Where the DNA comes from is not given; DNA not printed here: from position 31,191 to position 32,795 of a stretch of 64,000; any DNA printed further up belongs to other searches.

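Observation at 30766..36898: Flotillin-like SPFH operon divergent from a cluster of 7-8 translationally coupled small TM proteins plus a HicA-like gene, sharing a palindromic control region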

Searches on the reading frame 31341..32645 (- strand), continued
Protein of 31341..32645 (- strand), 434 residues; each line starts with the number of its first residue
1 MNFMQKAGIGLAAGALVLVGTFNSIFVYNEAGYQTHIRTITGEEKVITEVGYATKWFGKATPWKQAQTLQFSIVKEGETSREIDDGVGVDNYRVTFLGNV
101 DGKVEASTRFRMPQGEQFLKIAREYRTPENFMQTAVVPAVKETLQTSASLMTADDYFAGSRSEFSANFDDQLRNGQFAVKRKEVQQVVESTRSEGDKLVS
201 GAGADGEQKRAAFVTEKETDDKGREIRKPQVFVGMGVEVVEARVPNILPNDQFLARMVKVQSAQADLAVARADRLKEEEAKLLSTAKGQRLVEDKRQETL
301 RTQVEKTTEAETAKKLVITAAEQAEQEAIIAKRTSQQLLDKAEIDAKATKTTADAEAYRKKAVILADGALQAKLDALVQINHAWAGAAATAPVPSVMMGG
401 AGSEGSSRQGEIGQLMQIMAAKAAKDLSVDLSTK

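Call 46: find_homologous_proteins(query=window:31341-32645:-, max_evalue=1e-20)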
Query window:31341-32645:- (434 aa): 377 proteins with E <= 1e-20 among 8000 candidates; the best 120 are listed.
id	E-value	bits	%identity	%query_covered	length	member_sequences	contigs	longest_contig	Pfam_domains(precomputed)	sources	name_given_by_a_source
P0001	9.2e-271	916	100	100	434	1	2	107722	PF01145.32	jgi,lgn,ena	-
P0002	1.6e-245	832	90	100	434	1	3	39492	PF01145.32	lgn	-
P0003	2.5e-245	832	90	100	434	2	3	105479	PF01145.32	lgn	-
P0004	9.6e-245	830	91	100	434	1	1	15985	PF01145.32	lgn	-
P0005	1.4e-243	826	89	100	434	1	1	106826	PF01145.32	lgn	-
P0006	1.5e-234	796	87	100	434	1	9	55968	PF01145.32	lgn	-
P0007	5.3e-234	795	86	100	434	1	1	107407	PF01145.32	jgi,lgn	jgi:regulator of protease activity HflC (stomatin/prohibitin superfamily)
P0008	9.1e-233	790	85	100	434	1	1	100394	PF01145.32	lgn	-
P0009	1.4e-231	787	85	100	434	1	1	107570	PF01145.32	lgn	-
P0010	1.3e-225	767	84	100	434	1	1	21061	PF01145.32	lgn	-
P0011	6.0e-222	755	82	100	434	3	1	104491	PF01145.32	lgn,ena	-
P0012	1.7e-214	730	80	100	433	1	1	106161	PF01145.32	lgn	-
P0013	1.9e-211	720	78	100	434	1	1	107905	PF01145.32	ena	-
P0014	3.7e-211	719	79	100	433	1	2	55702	PF01145.32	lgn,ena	-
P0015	7.0e-205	699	77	100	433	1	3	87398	PF01145.32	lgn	-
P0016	7.6e-205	699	76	100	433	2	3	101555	PF01145.32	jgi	jgi:regulator of protease activity HflC (stomatin/prohibitin superfamily)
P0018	6.2e-201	686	77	97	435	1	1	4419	PF01145.32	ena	-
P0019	1.2e-200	685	76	100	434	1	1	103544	PF01145.32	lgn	-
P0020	9.8e-200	682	74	100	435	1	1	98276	PF01145.32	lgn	-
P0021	1.1e-197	675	74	100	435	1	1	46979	PF01145.32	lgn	-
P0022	1.2e-197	675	75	100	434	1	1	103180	PF01145.32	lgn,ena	-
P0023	4.2e-197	673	74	100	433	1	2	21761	PF01145.32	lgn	-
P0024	8.3e-197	672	75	100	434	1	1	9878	PF01145.32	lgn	-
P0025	1.4e-194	665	73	100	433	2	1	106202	PF01145.32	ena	-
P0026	7.4e-192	656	73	98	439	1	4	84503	PF01145.32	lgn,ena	-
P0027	1.3e-191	655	72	100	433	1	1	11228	PF01145.32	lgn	-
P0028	3.9e-191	653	71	100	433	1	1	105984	PF01145.32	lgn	-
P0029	8.8e-189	646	72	100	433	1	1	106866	PF01145.32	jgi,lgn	jgi:regulator of protease activity HflC (stomatin/prohibitin superfamily)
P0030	2.1e-187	641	70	100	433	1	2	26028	PF01145.32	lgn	-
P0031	3.9e-186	637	73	97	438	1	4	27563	PF01145.32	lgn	-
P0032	1.3e-185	635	72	98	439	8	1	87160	PF01145.32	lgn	-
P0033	2.6e-185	634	70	100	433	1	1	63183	PF01145.32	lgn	-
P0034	7.7e-184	629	70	100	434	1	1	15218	PF01145.32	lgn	-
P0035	4.7e-183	627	70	100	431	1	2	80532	PF01145.32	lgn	-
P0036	9.0e-182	623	70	100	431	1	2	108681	PF01145.32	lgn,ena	-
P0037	4.8e-179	614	67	100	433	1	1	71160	PF01145.32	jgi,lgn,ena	-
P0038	4.9e-178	610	69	97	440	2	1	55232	PF01145.32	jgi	-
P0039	4.4e-164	564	64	100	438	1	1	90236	PF01145.32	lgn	-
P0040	5.0e-164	564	63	100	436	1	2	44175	PF01145.32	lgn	-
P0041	1.3e-163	563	64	100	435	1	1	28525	PF01145.32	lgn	-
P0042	5.7e-163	561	63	100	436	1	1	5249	PF01145.32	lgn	-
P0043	1.2e-162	560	64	100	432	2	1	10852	PF01145.32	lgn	-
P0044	5.2e-162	558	64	99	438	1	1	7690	PF01145.32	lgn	-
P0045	5.4e-162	558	67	94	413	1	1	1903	PF01145.32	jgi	jgi:regulator of protease activity HflC (stomatin/prohibitin superfamily)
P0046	8.0e-162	557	63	100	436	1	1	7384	PF01145.32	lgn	-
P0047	2.9e-161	555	63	95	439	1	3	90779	PF01145.32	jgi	jgi:regulator of protease activity HflC (stomatin/prohibitin superfamily)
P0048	4.2e-161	555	65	97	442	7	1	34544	PF01145.32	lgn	-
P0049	5.0e-161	554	63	100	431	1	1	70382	PF01145.32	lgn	-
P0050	1.1e-160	553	64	99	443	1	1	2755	PF01145.32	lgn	-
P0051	1.1e-160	553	63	100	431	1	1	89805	PF01145.32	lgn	-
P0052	1.5e-159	550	62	99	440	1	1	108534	PF01145.32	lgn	-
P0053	2.0e-159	549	64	98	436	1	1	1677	PF01145.32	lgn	-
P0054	4.9e-159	548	64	98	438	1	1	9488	PF01145.32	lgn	-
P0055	6.1e-159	548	63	98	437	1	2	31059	PF01145.32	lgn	-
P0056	7.2e-159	547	63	100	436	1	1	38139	PF01145.32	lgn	-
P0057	1.1e-158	547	62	100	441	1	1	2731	PF01145.32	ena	-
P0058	1.2e-158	547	62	97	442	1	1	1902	PF01145.32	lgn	-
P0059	1.4e-158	546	62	99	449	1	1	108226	PF01145.32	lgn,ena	-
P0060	9.5e-158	544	61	100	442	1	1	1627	PF01145.32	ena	-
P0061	1.6e-157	543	62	100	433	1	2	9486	PF01145.32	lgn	-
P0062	2.7e-157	542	63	99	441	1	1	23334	PF01145.32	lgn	-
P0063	5.9e-157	541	63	99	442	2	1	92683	PF01145.32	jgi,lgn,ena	jgi:regulator of protease activity HflC (stomatin/prohibitin superfamily)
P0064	1.0e-156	540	62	100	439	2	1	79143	PF01145.32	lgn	-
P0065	1.1e-156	540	62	100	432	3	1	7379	PF01145.32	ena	-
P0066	1.3e-156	540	62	100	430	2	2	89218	PF01145.32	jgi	jgi:regulator of protease activity HflC (stomatin/prohibitin superfamily)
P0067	1.6e-156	540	63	100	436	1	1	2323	PF01145.32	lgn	-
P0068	1.7e-156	540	62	100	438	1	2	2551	PF01145.32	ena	-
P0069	2.2e-156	539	62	100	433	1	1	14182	PF01145.32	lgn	-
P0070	7.5e-156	537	61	100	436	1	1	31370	PF01145.32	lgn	-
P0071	3.1e-155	535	62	100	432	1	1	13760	PF01145.32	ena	-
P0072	6.6e-155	534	62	99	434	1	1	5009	PF01145.32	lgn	-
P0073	1.2e-154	533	62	99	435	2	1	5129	PF01145.32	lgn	-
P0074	2.4e-154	532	61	99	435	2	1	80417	PF01145.32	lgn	-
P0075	1.0e-153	530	61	100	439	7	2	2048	PF01145.32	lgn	-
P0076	2.0e-153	529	62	97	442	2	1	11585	PF01145.32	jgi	jgi:regulator of protease activity HflC (stomatin/prohibitin superfamily)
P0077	1.5e-150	520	61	95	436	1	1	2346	PF01145.32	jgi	jgi:regulator of protease activity HflC (stomatin/prohibitin superfamily)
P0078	1.1e-145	504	59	98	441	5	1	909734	PF01145.32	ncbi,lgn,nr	ncbi:SPFH domain-containing protein (plasmid) [Pseudomonas sp. FeN3W]|nr:SPFH domain-containing prot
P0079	9.7e-145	501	60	94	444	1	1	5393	PF01145.32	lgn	-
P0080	1.5e-144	500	58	100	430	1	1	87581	PF01145.32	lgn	-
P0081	2.1e-144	500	58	100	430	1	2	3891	PF01145.32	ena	-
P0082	2.9e-144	499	59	100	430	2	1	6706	PF01145.32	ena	-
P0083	4.1e-144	499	59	100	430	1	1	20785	PF01145.32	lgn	-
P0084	5.1e-144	498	57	100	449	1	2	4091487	PF01145.32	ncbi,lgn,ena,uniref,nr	ncbi:SPFH domain-containing protein [Pseudomonas alcaligenes]|uniref:Membrane protease subunit, stom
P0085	5.2e-144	498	60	96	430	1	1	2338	PF01145.32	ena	-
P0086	5.5e-144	498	60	96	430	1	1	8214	PF01145.32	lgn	-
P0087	6.3e-144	498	58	99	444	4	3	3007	PF01145.32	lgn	-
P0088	7.8e-144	498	60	96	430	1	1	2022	PF01145.32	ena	-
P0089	8.4e-144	498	59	100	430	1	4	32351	PF01145.32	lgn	-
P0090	8.5e-144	498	60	96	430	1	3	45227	PF01145.32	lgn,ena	-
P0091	9.3e-144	498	60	96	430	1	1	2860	PF01145.32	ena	-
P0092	1.2e-143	497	57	100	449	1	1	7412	PF01145.32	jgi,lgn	jgi:regulator of protease activity HflC (stomatin/prohibitin superfamily)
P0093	1.2e-143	497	60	95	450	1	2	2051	PF01145.32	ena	-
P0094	1.5e-143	497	57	100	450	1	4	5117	PF01145.32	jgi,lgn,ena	jgi:regulator of protease activity HflC (stomatin/prohibitin superfamily)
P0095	1.7e-143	497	59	99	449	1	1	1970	PF01145.32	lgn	-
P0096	2.1e-143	496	57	100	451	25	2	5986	PF01145.32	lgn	-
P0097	2.3e-143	496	59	100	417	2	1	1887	PF01145.32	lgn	-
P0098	3.1e-143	496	57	100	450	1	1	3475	PF01145.32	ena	-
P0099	3.4e-143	496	57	100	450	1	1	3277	PF01145.32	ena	-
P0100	3.9e-143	495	60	96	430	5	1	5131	PF01145.32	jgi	-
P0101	4.6e-143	495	57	100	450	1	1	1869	PF01145.32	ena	-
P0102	5.3e-143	495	57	100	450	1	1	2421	PF01145.32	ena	-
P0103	5.4e-143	495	57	98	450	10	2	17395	PF01145.32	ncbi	-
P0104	5.8e-143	495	57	100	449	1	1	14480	PF01145.32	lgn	-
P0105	6.1e-143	495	57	100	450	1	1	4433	PF01145.32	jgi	jgi:regulator of protease activity HflC (stomatin/prohibitin superfamily)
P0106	6.8e-143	495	58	96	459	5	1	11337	PF01145.32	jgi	jgi:regulator of protease activity HflC (stomatin/prohibitin superfamily)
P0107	7.4e-143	495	59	96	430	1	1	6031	PF01145.32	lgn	-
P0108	9.1e-143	494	57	100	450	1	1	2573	PF01145.32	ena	-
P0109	9.9e-143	494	58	98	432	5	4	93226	PF01145.32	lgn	-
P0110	1.2e-142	494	57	100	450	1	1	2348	PF01145.32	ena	-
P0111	1.3e-142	494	58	97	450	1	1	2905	PF01145.32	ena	-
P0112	1.5e-142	494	59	98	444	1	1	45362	PF01145.32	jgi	jgi:regulator of protease activity HflC (stomatin/prohibitin superfamily)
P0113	1.6e-142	493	56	100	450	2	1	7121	PF01145.32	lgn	-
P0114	1.7e-142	493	57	97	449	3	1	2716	PF01145.32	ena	-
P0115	2.2e-142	493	57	100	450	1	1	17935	PF01145.32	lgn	-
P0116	2.3e-142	493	57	100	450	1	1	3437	PF01145.32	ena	-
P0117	2.5e-142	493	57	100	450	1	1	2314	PF01145.32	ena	-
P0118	3.0e-142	493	57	100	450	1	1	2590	PF01145.32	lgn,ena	-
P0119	3.0e-142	493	57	100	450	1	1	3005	PF01145.32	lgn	-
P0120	3.0e-142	493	57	100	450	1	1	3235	PF01145.32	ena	-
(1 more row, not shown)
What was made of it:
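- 31341..32645 (-): SPFH/Band-7 protein, 434 aa. It has an N-terminal TM helix, SPFH domain, 140-residue wall helix and C-terminal helix. 377 homologues at E<=1e-20 (call 46).
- On SPFH / Band-7 superfamily: All listed homologues carry PF01145 (call 46).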

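Call 47: find_encoding_contigs(protein=P0003, flank=10000, max_places=1)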
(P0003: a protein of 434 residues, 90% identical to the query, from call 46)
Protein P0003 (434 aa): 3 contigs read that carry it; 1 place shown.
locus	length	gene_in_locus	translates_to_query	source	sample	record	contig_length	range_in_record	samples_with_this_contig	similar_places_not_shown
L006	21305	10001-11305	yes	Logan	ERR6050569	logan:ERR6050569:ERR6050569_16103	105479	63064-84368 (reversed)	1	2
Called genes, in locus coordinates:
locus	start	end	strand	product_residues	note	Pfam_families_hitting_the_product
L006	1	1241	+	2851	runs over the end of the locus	PF24801:FNIII-A_GpJ, PF13550:Phage-tail_3, PF02018:CBM_4_9 (weak), PF09327:Phage_Tail_Tip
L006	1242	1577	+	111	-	-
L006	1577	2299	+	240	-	-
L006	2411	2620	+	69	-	-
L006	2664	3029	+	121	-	PF07087:DUF1353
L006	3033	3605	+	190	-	PF00959:Phage_lysozyme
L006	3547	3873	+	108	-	-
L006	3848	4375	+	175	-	-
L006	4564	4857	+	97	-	-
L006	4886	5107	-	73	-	-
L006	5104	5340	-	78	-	-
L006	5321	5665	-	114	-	-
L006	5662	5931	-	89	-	-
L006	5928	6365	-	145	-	-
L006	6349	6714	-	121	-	-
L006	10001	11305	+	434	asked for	PF01145:Band_7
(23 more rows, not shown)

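Call 48: find_encoding_contigs(protein=P0013, flank=10000, max_places=1)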
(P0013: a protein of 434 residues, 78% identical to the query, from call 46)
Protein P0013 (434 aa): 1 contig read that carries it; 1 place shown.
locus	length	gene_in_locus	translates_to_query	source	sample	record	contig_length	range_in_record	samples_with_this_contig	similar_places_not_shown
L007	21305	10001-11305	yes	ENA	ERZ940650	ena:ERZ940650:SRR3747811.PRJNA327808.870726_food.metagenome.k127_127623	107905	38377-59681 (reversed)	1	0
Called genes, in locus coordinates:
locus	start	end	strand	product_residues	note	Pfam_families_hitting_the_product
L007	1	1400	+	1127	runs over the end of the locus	-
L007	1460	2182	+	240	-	-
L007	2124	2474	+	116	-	-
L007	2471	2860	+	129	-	PF14301:DUF4376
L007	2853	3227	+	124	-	PF07087:DUF1353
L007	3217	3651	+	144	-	PF07486:Hydrolase_2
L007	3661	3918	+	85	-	PF25612:DUF7940 (weak)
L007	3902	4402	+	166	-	-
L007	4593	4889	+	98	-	-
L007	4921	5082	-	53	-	-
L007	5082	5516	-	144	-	-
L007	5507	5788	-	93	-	-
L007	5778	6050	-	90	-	-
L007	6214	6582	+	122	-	-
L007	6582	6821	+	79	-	-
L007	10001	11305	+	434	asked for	PF01145:Band_7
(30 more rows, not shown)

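Call 49: find_encoding_contigs(protein=P0036, flank=10000, max_places=1)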
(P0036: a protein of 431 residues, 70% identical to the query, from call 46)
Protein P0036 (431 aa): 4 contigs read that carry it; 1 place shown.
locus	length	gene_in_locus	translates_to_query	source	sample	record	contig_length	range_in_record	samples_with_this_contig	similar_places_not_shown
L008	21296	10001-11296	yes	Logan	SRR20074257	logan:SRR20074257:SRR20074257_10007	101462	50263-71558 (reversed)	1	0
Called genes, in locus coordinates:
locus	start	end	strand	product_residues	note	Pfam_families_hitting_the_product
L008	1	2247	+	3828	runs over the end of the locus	PF24801:FNIII-A_GpJ, PF13550:Phage-tail_3, PF01519:DUF16 (faint), PF04102:SlyX (faint), PF02018:CBM_4_9, PF09327:Phage_Tail_Tip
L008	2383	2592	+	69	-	-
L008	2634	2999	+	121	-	PF07087:DUF1353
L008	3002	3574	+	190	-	PF00959:Phage_lysozyme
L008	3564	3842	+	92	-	-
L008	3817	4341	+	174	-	-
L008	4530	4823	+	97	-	-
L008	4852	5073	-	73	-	-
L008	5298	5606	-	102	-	-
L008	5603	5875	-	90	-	-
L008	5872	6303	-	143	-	-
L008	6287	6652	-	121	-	-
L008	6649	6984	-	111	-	-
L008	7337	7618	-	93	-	-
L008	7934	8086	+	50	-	-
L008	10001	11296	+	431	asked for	PF01145:Band_7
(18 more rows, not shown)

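Call 50: find_encoding_contigs(protein=P0052, flank=10000, max_places=1)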
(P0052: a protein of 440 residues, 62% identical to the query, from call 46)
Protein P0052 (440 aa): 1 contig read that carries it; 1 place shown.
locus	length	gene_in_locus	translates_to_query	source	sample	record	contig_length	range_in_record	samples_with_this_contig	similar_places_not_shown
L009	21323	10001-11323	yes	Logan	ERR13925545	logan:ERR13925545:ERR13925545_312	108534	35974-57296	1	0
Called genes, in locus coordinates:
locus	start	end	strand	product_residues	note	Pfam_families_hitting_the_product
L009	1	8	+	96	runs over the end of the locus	PF19835:SegE_GIY-YIG (faint)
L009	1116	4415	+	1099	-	PF00657:Lipase_GDSL, PF13472:Lipase_GDSL_2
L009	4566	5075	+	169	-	-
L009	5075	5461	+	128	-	-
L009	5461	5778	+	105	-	-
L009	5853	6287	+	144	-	PF09424:YqeY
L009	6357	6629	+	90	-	PF24835:DUF7717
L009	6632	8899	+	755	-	-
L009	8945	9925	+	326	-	PF26926:Phage_T4_rIIB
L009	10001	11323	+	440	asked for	PF01145:Band_7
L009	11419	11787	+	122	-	-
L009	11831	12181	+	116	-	PF23837:DUF7207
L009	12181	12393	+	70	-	-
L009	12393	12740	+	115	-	-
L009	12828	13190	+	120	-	-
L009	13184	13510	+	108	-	PF26831:Phage_T4_Spanin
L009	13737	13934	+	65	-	-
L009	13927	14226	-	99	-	-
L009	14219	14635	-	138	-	-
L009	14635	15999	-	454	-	-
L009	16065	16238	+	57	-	-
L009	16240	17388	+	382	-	PF09511:RNA_lig_T4_1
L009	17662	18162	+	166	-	PF13671:AAA_33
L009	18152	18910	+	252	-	PF00149:Metallophos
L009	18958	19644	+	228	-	PF09116:gp45-slide_C (faint)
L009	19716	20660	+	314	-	PF03215:Rad17 (weak), PF13177:DNA_pol3_delta2 (faint), PF13191:AAA_16 (faint), PF13401:AAA_22 (faint), PF00004:AAA, PF21328:Gp44_lid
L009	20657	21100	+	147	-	PF16790:Phage_clamp_A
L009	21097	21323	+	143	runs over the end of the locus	PF01818:Translat_reg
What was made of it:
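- In a T4-like contig the gene lies immediately after rIIA-rIIB (call 50).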

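Call 57: search_solved_structures(query=window:31341-32645:-, max_evalue=1, show_alignments=1)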
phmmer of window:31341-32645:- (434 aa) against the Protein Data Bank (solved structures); distinct sequences matched with E-value up to 1: 0.

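Call 61: search_solved_structures(query=A1, max_evalue=1, show_alignments=0)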
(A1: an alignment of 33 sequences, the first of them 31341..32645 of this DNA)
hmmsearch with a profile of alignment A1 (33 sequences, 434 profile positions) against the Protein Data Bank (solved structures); distinct sequences matched with E-value up to 1: 1.
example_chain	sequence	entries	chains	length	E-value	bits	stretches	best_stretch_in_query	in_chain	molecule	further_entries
28oj_A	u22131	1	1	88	0.13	14.2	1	307-353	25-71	Probable chaperone-like protein YdbL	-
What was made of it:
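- On HflK/HflC (FtsH modulators): No PDB sequence hit with phmmer or with a 33-sequence profile (calls 57, 61).
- Closest known: HflK/C-FtsH complex and other solved SPFH cages. Different: Sequence identity is 9-16% and there is no sequence-level hit (calls 57, 61).
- No sequence-level match to HflK or HflC in the PDB, by single sequence or by profile (calls 57, 61).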

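Call 62: search_protein_families(library=ncbifam, proteins=[window:31341-32645:-], max_evalue=0.1)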
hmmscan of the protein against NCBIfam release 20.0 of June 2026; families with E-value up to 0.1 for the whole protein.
window:31341-32645:- (434 aa): 1 family
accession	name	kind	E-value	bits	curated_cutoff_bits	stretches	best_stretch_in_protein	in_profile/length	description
NF001546.0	PRK00373.1-5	equivalog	0.053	13.2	334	0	279-339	17-77/207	V-type ATP synthase subunit D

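Call 66: predict_structure(alignment_id=A1)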
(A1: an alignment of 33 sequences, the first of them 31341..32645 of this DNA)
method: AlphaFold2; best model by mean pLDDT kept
length: 434 residues; sequences in the alignment: 33
mean_pLDDT: 73.8   pTM: 0.51
mean pLDDT of the five models: 73.8, 72.3, 72.3, 67.4, 66.9
residues with pLDDT >= 90: 4; 70-90: 292; 50-70: 100; < 50: 38
segments of 3 or more residues with pLDDT < 50: 191-207, 394-403, 430-434
pLDDT, mean of each block of 10 residues (from residue 1): 74 80 77 77 76 73 83 75 71 81 86 83 82 86 86 81 85 82 62 45 47 71 80 82 84 84 85 85 85 87 89 87 86 85 75 63 58 60 56 37 47 56 54 45
secondary structure, 60 per line:
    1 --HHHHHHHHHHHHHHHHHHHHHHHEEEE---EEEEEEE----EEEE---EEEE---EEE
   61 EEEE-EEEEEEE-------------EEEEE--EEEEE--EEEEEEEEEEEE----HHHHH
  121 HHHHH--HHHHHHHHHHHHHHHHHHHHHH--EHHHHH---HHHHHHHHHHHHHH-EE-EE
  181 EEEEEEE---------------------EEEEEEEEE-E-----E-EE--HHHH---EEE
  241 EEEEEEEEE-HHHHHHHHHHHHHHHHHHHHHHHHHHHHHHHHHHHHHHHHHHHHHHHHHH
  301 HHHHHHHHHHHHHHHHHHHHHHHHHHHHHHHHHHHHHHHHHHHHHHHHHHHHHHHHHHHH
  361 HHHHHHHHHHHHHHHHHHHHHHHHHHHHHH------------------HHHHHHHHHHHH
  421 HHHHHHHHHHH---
elements in order: H3-25 E26-29 E33-39 E44-47 E51-54 E58-64 E66-72 E86-90 E93-97 E100-111 H116-125 H128-149 H153-157 H161-174 E179-187 E209-217 H231-234 E238-249 H251-390 H409-431
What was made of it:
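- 31341..32645 (-): AF2 model pLDDT 74 (call 66).
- On SPFH / Band-7 superfamily: The AF2 model has helix 3-25, mixed beta/alpha 26-249, helix 251-390 and helix 409-431 (call 66).
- The wall helix is about twice as long as in HflK/C, which is flotillin-like (call 66).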
